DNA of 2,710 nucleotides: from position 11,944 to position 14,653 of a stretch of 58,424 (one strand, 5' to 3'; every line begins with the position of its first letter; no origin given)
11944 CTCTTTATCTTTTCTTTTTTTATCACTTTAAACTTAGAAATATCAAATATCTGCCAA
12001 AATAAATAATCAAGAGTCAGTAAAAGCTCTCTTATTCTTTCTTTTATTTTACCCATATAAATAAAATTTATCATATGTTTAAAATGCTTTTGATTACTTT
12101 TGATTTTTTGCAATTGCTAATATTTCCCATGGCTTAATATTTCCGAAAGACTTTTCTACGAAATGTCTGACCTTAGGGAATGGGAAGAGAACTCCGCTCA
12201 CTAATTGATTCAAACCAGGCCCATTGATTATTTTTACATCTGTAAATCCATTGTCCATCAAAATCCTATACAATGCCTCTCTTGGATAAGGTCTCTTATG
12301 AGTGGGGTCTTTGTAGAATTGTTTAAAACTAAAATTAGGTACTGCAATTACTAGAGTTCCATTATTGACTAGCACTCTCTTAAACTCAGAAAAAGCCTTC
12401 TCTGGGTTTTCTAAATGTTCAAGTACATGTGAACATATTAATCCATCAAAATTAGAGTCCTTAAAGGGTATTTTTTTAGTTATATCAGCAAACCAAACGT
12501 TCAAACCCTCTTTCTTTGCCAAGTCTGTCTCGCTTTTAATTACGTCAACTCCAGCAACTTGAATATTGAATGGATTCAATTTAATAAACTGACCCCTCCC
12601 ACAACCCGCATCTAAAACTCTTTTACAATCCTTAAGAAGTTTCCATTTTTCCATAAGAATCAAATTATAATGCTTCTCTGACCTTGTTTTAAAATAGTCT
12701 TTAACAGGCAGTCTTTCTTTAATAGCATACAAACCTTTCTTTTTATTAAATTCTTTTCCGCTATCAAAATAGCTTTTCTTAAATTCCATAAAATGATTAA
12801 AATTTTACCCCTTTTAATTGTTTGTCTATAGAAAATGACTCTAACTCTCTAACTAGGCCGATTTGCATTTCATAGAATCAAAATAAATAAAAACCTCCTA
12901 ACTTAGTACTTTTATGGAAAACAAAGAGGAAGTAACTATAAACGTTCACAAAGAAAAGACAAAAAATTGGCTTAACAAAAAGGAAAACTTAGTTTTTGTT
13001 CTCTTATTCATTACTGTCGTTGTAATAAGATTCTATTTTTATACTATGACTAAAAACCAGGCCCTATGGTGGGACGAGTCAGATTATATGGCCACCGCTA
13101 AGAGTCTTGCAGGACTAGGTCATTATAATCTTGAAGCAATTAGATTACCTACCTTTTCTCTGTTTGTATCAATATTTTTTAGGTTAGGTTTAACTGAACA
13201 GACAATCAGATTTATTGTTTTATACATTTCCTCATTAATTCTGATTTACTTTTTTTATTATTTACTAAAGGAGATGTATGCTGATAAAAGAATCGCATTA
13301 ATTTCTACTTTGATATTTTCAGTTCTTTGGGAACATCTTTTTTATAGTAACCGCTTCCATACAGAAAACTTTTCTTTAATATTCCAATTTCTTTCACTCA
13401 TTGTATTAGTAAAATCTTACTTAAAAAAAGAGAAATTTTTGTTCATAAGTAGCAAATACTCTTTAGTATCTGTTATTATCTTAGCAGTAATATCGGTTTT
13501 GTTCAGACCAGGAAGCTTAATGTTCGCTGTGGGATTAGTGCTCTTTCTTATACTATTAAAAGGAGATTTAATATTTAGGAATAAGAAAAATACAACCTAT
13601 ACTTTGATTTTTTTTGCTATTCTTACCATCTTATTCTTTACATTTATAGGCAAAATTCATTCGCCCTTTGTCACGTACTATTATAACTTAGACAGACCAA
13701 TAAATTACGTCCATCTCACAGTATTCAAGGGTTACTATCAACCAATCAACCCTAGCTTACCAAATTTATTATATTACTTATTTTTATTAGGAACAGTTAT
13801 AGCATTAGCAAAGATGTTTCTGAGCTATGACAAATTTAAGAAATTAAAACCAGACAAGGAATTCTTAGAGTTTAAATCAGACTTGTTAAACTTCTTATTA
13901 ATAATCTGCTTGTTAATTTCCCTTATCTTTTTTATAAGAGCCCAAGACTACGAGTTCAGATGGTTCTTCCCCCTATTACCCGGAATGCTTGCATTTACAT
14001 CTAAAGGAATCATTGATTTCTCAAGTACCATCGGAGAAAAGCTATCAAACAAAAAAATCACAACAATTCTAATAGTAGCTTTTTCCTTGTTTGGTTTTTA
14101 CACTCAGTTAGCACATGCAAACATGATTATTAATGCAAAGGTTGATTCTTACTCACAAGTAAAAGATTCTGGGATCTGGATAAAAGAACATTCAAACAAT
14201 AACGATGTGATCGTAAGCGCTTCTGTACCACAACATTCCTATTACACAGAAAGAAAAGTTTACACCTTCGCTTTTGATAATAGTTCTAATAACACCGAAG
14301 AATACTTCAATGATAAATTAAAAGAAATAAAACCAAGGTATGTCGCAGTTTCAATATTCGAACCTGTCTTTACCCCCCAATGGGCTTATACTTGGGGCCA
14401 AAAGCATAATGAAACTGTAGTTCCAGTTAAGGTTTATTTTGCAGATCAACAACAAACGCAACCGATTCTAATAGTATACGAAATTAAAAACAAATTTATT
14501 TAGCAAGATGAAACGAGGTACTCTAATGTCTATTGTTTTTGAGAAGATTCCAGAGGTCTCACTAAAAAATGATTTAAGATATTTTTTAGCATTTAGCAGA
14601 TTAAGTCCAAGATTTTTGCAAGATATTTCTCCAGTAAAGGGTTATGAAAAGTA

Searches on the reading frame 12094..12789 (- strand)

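Call 6: search_protein_families(library=pfam, proteins=[window:12094-12789:-], max_evalue=0.001)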
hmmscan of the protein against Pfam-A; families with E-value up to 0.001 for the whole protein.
window:12094-12789:- (231 aa): 7 families
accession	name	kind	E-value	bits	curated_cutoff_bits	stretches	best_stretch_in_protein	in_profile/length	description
PF08241.18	Methyltransf_11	-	2.5e-18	66.9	21.2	1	59-148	1-95/95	Methyltransferase domain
PF13489.12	Methyltransf_23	-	3.8e-15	56.4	27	1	51-186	19-163/164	Methyltransferase domain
PF13847.12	Methyltransf_31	-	4.2e-13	49.6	27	1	54-152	3-113/145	Methyltransferase domain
PF13649.12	Methyltransf_25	-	7.8e-12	46.2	27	1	58-144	1-97/97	Methyltransferase domain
PF07021.18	MetW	-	1.8e-10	41.2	21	1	50-156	9-115/193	Methionine biosynthesis protein MetW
PF08242.18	Methyltransf_12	-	4.3e-08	34.2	30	1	59-146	1-98/98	Methyltransferase domain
PF03141.22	Methyltransf_29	-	0.0003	20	23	1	50-154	113-223/506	Putative S-adenosyl-L-methionine-dependent methyltransferase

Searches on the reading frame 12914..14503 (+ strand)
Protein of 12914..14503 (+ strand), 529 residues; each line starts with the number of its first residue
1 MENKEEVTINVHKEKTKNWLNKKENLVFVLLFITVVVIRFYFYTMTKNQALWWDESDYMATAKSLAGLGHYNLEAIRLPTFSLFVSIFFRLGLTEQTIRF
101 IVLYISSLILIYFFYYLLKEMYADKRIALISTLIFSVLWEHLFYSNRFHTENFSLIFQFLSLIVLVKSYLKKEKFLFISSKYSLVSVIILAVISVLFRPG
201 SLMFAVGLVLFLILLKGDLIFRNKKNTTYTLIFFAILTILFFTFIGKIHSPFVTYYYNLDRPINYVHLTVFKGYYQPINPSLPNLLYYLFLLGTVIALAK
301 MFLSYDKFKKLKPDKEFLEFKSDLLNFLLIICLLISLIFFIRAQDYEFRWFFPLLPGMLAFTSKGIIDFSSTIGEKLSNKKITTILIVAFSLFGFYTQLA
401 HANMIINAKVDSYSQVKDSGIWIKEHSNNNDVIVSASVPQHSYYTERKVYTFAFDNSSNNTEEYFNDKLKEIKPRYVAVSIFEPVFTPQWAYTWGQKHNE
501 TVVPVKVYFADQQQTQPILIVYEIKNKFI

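Call 24: search_protein_families(library=pfam, proteins=[window:12914-14503:+], max_evalue=0.001)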
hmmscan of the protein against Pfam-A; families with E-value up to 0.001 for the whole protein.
window:12914-14503:+ (529 aa): 1 family
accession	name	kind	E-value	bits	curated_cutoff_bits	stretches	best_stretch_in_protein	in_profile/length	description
PF13231.12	PMT_2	-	0.00075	20.2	26.1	1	79-237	4-154/160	Dolichyl-phosphate-mannose-protein mannosyltransferase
